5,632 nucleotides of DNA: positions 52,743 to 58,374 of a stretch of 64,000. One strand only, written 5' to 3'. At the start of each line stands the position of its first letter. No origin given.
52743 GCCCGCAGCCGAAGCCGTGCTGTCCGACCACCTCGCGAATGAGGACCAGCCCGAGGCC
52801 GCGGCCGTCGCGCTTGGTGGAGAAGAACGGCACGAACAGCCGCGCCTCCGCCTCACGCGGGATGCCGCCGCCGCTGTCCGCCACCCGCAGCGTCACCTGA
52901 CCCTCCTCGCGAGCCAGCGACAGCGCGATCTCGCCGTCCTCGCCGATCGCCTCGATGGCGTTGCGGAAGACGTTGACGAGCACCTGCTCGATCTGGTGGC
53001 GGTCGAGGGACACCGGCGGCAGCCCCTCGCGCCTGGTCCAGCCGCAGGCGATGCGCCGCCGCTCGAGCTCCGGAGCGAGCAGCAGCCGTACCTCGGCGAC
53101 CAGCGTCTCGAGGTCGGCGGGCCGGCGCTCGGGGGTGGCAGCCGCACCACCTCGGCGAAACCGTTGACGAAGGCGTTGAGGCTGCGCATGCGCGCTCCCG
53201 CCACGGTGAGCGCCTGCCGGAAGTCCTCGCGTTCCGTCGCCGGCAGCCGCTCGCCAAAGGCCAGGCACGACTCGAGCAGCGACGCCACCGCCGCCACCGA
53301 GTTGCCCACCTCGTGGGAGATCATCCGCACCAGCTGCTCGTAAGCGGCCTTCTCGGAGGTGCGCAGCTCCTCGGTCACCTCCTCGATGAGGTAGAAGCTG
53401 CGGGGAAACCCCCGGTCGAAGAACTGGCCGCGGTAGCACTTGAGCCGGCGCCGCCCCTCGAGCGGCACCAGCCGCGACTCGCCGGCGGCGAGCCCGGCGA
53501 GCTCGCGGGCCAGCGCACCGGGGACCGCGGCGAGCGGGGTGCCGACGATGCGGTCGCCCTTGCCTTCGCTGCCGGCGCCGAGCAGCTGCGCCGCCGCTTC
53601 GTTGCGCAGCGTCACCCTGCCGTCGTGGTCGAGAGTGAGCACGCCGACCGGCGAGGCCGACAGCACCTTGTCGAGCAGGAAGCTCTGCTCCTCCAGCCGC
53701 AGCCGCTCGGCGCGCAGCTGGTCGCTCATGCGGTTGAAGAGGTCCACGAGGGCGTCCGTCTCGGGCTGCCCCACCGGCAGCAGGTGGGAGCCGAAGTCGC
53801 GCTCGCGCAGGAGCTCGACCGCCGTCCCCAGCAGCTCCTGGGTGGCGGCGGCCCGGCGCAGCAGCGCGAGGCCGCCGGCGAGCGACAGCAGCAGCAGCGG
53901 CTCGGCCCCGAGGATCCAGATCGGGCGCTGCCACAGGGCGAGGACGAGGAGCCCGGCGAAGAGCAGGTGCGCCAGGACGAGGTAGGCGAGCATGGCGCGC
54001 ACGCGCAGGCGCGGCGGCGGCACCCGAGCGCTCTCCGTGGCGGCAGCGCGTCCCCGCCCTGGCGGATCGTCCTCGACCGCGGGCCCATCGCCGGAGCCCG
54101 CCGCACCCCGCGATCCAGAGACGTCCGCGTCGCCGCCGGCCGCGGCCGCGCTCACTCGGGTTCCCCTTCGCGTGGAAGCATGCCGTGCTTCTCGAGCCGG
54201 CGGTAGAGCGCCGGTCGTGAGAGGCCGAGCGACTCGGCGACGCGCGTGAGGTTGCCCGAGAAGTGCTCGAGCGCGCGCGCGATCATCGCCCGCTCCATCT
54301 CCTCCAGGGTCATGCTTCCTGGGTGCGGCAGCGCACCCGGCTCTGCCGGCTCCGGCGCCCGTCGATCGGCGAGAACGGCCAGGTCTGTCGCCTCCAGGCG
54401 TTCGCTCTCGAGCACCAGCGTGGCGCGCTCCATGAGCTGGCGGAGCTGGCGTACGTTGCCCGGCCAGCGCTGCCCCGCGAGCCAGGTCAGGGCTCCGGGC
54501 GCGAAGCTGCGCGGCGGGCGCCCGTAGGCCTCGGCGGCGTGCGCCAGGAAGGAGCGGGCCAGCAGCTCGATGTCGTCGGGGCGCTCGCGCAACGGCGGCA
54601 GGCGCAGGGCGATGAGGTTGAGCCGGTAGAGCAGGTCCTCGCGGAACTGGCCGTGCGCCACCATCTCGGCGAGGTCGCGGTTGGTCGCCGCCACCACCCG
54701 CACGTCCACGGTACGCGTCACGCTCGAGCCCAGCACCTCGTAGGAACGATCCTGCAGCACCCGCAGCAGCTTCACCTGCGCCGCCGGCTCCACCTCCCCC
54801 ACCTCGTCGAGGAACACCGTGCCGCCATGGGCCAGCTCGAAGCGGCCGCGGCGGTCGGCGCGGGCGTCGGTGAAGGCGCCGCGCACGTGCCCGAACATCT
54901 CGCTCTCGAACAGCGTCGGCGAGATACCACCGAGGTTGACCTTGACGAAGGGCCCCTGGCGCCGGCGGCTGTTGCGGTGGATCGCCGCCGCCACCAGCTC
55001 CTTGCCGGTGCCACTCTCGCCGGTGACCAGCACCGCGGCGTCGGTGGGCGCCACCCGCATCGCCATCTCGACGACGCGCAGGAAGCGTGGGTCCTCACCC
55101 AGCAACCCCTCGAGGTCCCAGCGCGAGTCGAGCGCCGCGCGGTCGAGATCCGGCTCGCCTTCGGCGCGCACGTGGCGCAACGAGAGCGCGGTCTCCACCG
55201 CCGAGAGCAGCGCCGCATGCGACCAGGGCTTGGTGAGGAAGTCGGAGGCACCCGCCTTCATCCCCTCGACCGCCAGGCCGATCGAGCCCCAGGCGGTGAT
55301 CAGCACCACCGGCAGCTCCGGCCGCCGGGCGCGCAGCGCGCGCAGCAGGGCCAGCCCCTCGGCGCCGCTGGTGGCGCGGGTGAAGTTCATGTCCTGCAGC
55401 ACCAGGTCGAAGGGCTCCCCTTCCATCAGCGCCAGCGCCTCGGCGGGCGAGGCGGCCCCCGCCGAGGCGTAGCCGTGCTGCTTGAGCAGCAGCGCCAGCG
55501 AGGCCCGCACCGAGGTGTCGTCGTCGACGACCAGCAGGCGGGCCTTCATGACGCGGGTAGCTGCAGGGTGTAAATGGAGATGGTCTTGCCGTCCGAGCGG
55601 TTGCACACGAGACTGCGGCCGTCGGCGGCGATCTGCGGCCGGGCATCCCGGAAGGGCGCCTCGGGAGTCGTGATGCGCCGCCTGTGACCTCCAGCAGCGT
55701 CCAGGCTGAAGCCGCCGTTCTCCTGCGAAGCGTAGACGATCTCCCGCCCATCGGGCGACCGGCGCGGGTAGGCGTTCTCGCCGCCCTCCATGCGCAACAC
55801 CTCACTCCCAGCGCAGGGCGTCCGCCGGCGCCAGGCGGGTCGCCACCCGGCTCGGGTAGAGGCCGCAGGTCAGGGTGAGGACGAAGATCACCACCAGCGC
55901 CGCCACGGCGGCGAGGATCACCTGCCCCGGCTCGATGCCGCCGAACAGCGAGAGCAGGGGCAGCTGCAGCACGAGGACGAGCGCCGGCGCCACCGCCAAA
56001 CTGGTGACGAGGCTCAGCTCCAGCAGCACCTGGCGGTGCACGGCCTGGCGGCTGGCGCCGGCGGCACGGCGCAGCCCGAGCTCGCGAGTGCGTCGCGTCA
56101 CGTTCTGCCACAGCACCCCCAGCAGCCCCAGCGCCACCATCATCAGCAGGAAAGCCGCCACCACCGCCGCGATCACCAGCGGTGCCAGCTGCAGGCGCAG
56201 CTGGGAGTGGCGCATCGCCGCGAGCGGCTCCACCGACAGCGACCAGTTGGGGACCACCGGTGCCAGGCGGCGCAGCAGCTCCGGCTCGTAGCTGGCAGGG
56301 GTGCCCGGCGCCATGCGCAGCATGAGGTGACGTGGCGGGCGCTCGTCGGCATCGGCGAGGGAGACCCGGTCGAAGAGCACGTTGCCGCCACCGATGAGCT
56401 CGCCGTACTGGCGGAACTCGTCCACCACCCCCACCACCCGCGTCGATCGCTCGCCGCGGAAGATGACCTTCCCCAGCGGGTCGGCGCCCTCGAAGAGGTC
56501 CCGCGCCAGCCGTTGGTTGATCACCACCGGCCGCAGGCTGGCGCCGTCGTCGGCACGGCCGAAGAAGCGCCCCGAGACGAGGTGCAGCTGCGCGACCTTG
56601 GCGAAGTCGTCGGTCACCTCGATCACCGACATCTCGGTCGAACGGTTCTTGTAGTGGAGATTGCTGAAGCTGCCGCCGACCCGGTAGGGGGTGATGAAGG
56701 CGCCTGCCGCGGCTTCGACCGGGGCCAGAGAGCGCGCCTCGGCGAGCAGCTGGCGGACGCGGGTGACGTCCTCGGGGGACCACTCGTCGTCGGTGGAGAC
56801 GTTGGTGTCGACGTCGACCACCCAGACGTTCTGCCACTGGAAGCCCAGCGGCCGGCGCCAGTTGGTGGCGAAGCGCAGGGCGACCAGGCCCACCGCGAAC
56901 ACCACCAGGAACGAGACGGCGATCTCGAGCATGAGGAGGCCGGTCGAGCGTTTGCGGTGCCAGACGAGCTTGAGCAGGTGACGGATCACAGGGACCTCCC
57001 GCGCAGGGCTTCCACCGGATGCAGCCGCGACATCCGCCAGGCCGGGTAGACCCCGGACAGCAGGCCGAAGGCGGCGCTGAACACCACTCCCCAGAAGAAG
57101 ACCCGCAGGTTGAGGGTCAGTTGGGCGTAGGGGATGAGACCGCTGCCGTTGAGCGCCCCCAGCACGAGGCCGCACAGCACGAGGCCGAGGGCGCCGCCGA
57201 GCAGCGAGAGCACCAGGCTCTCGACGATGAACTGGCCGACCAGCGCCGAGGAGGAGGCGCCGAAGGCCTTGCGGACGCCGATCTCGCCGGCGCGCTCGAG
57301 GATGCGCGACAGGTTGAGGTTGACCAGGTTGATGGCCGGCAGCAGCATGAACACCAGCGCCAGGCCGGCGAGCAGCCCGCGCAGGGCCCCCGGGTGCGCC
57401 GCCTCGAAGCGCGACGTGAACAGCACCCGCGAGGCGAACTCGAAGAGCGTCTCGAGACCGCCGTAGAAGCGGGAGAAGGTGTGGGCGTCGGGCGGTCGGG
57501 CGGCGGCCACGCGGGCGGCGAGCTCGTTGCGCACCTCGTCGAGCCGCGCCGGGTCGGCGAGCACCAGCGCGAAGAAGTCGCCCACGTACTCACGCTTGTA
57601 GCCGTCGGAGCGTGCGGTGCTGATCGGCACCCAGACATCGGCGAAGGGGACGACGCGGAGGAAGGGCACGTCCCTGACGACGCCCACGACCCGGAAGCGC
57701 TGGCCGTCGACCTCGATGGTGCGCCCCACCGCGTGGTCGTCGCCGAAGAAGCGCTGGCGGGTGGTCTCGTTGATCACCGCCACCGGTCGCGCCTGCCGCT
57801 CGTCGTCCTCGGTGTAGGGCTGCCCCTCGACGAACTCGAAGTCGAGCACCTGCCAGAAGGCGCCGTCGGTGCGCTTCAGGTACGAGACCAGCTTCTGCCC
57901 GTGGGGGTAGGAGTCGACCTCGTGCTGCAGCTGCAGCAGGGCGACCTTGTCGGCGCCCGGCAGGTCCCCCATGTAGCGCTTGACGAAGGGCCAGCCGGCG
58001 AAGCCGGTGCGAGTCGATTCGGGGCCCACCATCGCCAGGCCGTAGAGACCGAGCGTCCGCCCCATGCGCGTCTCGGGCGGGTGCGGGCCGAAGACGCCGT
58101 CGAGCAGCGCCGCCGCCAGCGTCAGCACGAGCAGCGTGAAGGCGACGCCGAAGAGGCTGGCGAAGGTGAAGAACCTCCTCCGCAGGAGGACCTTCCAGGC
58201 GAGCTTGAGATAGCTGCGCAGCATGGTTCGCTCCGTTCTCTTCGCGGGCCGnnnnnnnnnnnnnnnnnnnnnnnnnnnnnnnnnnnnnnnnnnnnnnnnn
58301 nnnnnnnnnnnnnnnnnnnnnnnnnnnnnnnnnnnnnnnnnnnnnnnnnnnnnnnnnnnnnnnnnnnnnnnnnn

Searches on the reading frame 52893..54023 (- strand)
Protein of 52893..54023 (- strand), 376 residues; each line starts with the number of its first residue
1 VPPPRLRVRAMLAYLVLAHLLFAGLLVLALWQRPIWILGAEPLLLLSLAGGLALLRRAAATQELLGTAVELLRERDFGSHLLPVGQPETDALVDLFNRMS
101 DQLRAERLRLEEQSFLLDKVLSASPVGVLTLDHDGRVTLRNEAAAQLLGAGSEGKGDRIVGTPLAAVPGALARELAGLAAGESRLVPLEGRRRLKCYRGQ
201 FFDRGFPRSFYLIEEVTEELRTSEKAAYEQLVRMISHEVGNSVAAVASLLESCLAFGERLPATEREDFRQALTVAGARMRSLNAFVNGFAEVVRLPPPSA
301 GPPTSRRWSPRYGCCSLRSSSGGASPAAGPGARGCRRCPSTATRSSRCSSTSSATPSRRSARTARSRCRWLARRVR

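Call 46: search_protein_families(library=pfam, proteins=[window:52893-54023:-], max_evalue=0.001)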
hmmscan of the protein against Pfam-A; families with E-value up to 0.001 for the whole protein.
window:52893-54023:- (376 aa): 3 families
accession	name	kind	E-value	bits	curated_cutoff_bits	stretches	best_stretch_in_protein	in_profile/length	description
PF13188.13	PAS_8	-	1.5e-05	25.2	21.8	1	119-151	5-37/65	PAS domain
PF00989.32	PAS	-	4.4e-05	23.9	22.6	1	117-152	3-38/113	PAS fold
PF08448.16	PAS_4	-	0.00061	20.4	23.1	0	121-166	1-42/110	PAS fold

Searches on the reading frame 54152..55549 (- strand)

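Call 46: search_protein_families(library=pfam, proteins=[window:54152-55549:-], max_evalue=0.001)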
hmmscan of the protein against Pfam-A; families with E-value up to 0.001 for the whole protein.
window:54152-55549:- (465 aa): 8 families
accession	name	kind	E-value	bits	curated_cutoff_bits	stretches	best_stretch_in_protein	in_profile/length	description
PF00158.32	Sigma54_activat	-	1.3e-65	220.7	20.2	1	150-315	2-167/168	Sigma-54 interaction domain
PF00072.30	Response_reg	-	1.2e-23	83.8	30.2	1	6-119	2-111/111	Response regulator receiver domain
PF25601.1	AAA_lid_14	-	6.1e-20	71.3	27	1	321-394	1-74/87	AAA+ ATPase lid domain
PF14532.12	Sigma54_activ_2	-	2.3e-16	60.7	25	1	167-320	18-138/138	Sigma-54 interaction domain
PF02954.25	HTH_8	-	4.4e-13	49.2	22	1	414-454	1-41/42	Bacterial regulatory protein, Fis family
PF07728.20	AAA_5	-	3.2e-07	30.9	22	1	173-291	2-123/139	AAA domain (dynein-related subfamily)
PF00004.35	AAA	-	1.1e-06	29.6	21.2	1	173-291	1-110/131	ATPase family associated with various cellular activities (AAA)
PF18024.7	HTH_50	-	0.00012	22.2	27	1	415-456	8-48/50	Helix-turn-helix domain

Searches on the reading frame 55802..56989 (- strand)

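Call 46: search_protein_families(library=pfam, proteins=[window:55802-56989:-], max_evalue=0.001)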
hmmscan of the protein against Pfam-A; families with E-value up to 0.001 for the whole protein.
window:55802-56989:- (395 aa): 2 families
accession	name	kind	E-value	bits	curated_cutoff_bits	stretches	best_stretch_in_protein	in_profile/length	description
PF12704.14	MacB_PCD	-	6.1e-17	63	27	1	17-229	2-194/207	MacB-like periplasmic core domain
PF02687.27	FtsX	-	5.8e-11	42.9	25.5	1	276-387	2-119/120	FtsX-like permease C-terminal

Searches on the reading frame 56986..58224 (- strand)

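Call 46: search_protein_families(library=pfam, proteins=[window:56986-58224:-], max_evalue=0.001)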
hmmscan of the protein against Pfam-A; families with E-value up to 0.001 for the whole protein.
window:56986-58224:- (412 aa): 2 families
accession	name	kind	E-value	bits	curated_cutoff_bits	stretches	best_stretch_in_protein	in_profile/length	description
PF12704.14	MacB_PCD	-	1.3e-23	84.8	27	1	24-237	9-206/207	MacB-like periplasmic core domain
PF02687.27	FtsX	-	3.8e-15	56.4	25.5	1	288-403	3-120/120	FtsX-like permease C-terminal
